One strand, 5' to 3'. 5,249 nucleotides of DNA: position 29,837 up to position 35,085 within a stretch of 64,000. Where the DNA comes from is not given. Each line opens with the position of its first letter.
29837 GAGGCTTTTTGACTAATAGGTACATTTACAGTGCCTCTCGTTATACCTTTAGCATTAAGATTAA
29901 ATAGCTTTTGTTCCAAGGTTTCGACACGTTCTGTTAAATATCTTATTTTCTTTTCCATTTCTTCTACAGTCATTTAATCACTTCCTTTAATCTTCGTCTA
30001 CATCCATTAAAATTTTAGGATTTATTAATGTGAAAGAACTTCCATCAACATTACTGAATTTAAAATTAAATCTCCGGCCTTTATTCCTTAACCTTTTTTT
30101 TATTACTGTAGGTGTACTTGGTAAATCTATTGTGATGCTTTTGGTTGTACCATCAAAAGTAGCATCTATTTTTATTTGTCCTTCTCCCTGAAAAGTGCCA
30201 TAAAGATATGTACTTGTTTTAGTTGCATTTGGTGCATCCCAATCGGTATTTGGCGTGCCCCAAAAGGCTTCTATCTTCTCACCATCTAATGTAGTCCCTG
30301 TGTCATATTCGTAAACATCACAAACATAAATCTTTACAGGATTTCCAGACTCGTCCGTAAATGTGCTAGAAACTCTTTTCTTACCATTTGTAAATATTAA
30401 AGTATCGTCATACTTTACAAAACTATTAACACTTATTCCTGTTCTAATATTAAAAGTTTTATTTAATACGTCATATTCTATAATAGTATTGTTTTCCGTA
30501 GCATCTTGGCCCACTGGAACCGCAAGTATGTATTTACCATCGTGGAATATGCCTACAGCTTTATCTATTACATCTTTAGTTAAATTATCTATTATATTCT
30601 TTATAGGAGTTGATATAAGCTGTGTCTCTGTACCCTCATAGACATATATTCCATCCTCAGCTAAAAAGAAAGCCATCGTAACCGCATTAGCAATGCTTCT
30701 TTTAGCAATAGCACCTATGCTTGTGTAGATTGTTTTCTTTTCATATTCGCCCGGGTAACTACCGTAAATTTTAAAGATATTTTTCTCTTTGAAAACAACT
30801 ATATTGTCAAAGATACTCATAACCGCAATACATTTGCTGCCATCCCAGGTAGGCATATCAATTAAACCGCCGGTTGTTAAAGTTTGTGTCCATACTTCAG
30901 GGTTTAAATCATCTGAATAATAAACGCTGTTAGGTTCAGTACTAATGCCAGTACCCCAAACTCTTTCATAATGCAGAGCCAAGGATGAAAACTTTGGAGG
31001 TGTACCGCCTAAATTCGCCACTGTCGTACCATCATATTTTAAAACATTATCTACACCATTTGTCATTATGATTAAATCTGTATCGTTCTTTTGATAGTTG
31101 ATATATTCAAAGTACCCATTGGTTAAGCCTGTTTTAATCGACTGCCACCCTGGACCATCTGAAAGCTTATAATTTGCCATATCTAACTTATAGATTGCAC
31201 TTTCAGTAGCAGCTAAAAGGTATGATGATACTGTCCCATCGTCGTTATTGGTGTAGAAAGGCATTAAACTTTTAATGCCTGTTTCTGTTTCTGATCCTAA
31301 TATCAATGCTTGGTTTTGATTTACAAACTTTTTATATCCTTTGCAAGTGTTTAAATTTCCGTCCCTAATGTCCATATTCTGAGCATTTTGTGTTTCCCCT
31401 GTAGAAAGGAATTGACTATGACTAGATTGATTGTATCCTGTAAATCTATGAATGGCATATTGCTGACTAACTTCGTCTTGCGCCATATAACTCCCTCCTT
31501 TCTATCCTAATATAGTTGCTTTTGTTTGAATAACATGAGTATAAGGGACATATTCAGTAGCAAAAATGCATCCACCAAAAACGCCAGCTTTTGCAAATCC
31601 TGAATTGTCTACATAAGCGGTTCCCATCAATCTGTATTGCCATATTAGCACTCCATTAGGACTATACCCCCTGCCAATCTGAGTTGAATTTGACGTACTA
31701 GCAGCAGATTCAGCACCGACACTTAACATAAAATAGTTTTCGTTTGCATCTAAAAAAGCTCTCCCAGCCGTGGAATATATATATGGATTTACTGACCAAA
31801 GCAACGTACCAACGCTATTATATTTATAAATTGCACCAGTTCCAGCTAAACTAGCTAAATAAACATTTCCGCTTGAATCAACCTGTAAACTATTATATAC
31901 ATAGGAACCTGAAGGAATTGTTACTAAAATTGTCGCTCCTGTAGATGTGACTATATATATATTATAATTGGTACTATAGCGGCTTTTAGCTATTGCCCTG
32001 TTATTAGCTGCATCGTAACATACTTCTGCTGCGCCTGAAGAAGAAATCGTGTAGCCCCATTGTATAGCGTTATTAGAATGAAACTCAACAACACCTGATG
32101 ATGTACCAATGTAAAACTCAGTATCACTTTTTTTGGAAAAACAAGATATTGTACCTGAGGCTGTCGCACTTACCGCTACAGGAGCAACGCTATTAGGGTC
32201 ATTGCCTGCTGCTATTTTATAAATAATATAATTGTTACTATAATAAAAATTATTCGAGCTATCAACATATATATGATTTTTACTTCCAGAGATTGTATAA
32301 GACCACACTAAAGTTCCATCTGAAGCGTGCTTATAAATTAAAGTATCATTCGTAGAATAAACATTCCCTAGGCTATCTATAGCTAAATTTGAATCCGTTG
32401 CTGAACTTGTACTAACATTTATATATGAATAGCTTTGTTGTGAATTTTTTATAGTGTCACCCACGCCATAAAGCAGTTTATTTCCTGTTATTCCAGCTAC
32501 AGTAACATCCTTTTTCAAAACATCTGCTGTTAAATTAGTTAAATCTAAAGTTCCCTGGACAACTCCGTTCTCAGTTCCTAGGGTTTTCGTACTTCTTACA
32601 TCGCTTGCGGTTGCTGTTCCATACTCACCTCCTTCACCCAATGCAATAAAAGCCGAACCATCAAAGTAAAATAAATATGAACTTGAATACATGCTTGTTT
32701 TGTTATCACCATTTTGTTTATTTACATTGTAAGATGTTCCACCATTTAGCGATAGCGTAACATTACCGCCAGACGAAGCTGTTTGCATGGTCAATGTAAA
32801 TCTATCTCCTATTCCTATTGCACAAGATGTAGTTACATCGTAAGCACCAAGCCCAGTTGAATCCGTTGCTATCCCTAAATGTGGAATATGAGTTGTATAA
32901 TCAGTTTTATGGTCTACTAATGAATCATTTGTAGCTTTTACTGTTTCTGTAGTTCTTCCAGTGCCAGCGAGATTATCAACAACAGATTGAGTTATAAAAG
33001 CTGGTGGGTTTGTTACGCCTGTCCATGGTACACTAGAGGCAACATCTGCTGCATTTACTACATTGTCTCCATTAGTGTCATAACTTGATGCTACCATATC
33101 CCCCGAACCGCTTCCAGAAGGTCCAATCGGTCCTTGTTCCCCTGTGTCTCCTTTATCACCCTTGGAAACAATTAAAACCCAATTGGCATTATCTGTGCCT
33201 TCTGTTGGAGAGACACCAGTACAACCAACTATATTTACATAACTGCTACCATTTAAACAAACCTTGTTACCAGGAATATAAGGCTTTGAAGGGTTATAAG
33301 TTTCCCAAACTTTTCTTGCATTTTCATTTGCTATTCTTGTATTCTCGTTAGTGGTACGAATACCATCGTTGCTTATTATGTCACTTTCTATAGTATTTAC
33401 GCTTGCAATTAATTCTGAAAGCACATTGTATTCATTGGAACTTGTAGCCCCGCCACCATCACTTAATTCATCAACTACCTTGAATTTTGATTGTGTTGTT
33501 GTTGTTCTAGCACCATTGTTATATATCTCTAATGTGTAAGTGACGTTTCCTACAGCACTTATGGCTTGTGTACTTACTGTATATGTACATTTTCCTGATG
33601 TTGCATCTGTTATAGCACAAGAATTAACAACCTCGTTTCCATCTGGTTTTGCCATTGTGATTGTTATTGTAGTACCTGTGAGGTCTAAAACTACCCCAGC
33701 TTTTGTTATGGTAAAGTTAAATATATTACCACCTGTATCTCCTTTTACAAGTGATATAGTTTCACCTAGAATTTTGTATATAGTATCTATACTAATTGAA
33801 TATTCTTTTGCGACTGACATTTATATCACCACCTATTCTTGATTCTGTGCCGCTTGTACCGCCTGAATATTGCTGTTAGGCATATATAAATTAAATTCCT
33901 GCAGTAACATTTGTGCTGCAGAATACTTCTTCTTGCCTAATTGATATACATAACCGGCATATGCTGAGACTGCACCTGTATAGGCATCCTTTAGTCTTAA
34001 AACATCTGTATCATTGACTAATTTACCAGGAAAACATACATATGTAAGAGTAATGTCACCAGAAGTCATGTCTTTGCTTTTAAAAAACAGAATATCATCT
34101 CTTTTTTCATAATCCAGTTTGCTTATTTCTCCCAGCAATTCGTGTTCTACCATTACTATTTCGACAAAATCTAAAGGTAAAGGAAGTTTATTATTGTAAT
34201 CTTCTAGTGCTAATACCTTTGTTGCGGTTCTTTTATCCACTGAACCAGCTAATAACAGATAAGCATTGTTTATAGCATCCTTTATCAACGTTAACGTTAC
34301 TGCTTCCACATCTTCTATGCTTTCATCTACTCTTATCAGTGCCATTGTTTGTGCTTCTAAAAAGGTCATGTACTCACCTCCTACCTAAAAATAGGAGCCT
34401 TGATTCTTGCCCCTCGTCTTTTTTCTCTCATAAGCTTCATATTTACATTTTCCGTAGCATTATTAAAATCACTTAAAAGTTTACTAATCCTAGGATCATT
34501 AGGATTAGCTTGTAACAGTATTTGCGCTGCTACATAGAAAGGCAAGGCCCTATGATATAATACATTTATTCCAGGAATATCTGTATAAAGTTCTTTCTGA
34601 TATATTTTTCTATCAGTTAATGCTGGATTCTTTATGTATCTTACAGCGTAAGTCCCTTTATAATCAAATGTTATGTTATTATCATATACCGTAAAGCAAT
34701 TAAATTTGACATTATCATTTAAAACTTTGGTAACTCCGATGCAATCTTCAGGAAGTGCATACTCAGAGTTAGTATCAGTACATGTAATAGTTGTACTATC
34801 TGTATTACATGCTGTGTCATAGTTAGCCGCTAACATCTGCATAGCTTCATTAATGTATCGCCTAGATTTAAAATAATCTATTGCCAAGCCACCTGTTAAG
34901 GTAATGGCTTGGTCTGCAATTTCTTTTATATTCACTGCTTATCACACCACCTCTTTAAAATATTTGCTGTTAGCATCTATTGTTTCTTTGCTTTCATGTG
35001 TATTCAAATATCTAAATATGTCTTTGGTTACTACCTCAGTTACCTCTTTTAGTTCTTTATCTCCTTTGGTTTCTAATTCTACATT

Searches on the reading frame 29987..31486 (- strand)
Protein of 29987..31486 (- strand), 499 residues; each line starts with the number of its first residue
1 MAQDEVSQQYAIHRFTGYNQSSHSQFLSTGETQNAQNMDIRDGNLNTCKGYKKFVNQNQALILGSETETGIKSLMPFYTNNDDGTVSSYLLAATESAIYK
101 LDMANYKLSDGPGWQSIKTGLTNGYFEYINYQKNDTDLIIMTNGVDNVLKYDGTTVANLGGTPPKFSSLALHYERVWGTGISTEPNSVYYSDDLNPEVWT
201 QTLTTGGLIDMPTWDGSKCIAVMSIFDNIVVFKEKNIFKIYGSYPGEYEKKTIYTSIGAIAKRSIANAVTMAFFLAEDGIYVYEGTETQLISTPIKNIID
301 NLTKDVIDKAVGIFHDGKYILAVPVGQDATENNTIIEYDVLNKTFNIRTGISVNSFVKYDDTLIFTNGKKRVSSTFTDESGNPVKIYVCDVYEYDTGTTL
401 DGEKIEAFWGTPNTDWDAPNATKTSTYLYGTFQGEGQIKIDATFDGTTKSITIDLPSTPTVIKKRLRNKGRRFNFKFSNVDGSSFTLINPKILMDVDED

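Call 49: search_protein_families(library=phrogs, proteins=[window:29987-31486:-], max_evalue=0.00001)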
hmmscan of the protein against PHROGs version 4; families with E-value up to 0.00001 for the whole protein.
window:29987-31486:- (499 aa): 3 families
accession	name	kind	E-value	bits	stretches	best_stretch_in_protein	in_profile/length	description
phrog_511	-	head and packaging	5.3e-13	49.2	1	185-378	581-764/862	internal virion protein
phrog_3287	-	head and packaging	1.7e-12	47.9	1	13-489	9-513/524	virion structural protein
phrog_5107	-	lysis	1.9e-12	47.3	1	104-445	127-450/533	amidase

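Call 80: search_protein_families(library=pfam, proteins=[window:29987-31486:-], max_evalue=0.001)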
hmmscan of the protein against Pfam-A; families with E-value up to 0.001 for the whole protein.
window:29987-31486:- (499 aa): 0 families

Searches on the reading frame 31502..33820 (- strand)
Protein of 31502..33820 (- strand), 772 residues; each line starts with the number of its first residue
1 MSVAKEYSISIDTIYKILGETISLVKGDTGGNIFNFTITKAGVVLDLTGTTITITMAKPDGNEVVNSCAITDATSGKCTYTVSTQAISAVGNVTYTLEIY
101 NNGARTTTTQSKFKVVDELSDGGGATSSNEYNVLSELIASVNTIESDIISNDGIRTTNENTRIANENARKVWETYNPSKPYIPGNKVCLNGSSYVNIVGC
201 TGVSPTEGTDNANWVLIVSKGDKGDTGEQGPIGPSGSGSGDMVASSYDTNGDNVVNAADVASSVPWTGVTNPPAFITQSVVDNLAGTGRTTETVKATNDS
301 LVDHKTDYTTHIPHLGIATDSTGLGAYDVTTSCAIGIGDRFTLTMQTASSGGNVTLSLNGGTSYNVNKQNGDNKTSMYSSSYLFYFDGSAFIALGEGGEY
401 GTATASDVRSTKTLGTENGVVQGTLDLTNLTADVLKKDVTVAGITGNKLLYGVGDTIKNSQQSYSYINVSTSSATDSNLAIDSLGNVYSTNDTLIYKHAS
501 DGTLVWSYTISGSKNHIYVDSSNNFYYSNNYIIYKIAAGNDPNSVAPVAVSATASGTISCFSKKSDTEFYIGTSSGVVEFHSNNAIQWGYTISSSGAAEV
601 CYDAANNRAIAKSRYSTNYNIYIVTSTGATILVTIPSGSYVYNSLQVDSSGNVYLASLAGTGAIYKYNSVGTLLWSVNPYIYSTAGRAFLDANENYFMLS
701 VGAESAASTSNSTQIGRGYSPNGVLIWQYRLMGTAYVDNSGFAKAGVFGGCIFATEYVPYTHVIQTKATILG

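Call 49: search_protein_families(library=phrogs, proteins=[window:31502-33820:-], max_evalue=0.00001)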
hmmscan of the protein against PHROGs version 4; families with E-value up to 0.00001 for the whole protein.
window:31502-33820:- (772 aa): 10 families
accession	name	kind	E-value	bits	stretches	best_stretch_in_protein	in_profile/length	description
phrog_31777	-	unknown function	1.5e-16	61.6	1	309-527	16-226/280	-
phrog_3639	-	tail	7.8e-11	42.8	1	3-255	4-212/474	minor tail protein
phrog_16573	-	unknown function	7.5e-10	39.7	1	7-167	6-161/163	-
phrog_5073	-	tail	9.4e-10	39.1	1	169-237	211-277/519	tail fiber protein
phrog_13479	-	tail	5e-08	32.7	1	52-172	59-193/691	tail fiber protein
phrog_1084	-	unknown function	4.3e-07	31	1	22-123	10-118/123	unknown function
phrog_21231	-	head and packaging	8.4e-07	28.9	1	24-161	21-159/492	virion structural protein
phrog_32221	-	unknown function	1.3e-06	28.3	1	5-175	3-169/475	-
phrog_10972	-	tail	4.6e-06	27.3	0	220-239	177-197/343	tail fiber protein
phrog_21457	-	unknown function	7.2e-06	26.2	0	5-173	3-180/435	-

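Call 80: search_protein_families(library=pfam, proteins=[window:31502-33820:-], max_evalue=0.001)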
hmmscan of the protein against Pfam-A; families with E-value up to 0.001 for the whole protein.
window:31502-33820:- (772 aa): 1 family
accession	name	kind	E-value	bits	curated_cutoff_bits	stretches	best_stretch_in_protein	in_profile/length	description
PF10651.15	BppU_N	-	2.5e-18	66.6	23.1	1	18-142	17-141/142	BppU N-terminal domain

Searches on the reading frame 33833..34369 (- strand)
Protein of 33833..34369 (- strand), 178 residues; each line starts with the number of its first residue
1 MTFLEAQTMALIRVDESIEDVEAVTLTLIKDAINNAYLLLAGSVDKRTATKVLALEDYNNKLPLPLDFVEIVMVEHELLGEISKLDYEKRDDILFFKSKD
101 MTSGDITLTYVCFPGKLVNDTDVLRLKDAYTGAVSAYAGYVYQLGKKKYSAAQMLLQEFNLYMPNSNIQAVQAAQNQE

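Call 80: search_protein_families(library=pfam, proteins=[window:33833-34369:-], max_evalue=0.001)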
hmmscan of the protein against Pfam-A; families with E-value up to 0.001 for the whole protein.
window:33833-34369:- (178 aa): 1 family
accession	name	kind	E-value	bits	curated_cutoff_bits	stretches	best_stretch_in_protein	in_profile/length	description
PF24175.2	SU10_adaptor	-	0.00025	22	27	0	1-163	1-178/194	SU10 adaptor protein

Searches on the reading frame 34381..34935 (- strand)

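Call 80: search_protein_families(library=pfam, proteins=[window:34381-34935:-], max_evalue=0.001)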
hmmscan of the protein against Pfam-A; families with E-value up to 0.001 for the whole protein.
window:34381-34935:- (184 aa): 1 family
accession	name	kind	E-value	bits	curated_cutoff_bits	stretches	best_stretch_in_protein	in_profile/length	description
PF24175.2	SU10_adaptor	-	1.9e-05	25.6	27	1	1-75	1-71/194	SU10 adaptor protein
